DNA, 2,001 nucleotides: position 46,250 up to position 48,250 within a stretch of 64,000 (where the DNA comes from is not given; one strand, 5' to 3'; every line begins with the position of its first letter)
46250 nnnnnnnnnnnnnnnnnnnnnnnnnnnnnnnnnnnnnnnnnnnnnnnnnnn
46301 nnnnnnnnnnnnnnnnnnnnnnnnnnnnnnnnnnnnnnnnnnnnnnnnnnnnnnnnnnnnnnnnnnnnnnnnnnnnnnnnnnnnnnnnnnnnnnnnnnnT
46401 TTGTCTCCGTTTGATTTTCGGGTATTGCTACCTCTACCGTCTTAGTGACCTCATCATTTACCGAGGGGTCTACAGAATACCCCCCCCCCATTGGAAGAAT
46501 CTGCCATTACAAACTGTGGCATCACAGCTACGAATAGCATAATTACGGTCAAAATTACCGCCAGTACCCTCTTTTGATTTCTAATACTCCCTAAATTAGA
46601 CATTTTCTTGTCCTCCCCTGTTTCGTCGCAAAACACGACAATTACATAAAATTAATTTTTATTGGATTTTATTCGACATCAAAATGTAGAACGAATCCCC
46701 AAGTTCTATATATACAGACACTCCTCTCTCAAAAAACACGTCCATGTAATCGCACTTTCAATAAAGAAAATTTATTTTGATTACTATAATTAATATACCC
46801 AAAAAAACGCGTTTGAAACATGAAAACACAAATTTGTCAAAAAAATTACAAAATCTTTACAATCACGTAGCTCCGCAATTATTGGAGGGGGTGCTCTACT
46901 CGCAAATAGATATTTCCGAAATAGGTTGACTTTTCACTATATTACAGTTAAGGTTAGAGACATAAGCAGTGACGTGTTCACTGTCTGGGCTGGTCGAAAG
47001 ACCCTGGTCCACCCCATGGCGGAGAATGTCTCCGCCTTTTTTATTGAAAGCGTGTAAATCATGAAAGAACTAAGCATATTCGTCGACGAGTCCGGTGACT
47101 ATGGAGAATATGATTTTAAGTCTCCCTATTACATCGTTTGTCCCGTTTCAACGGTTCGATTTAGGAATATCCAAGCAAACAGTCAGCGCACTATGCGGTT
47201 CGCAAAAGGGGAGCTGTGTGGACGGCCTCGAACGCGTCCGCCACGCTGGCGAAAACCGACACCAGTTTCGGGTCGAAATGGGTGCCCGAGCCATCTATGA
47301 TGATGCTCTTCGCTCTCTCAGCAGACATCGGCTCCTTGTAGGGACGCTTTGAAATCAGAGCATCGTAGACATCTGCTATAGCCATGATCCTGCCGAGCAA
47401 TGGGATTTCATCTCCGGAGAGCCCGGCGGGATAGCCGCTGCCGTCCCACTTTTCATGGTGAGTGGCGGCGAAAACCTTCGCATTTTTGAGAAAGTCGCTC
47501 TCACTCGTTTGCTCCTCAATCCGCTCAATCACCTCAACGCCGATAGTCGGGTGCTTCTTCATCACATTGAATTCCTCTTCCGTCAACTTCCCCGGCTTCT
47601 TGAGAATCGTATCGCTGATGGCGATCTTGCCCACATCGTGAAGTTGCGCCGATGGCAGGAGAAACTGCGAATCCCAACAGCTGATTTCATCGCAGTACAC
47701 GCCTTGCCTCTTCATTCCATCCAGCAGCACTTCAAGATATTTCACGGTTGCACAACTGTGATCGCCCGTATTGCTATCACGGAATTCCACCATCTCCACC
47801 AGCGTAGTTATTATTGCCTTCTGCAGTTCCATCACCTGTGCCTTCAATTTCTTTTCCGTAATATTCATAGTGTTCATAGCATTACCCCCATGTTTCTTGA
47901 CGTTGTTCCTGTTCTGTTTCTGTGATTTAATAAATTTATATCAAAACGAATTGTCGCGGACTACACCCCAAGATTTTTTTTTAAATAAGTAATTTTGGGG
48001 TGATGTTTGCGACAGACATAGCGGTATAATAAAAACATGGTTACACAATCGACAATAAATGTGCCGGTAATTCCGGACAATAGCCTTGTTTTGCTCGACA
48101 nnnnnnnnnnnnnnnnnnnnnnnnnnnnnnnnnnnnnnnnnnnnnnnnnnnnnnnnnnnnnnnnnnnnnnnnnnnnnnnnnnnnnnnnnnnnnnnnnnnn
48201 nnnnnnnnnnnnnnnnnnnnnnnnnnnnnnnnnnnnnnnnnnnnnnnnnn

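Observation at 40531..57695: Surface-protein pair brackets its own regulatory kit: HD-GYP, MalT-like LuxR regulator and membrane-tethered sigma factor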

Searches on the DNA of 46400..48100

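Call 59: search_rna_families(source=window, start=46400, end=48100, threshold=evalue, max_evalue=1)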
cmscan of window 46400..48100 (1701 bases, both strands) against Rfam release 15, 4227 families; matches with E-value up to 1: 5.
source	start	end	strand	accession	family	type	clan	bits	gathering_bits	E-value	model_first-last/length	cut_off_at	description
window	46986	47033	+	RF02975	DUF3800-XI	Gene; sRNA;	-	59.5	37.8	3.2e-12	1-48/48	no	DUF3800-XI RNA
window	47951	48015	+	RF04027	mir-1422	Gene; miRNA;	-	27.1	60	0.037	1-84/84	no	mir-1422 microRNA precursor family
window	47934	48030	+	RF04172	MIR8675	Gene; miRNA;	-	22.6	90.8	0.26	1-95/95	no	MIR8675 microRNA precursor family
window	47964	48002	-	RF04167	mir-1972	Gene; miRNA;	-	20.4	90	0.78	22-60/81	no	mir-1972 microRNA precursor family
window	46980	47011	+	RF03083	cow-rumen-3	Gene; sRNA;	-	19.5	86.7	0.12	107-139/141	no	cow-rumen-3 RNA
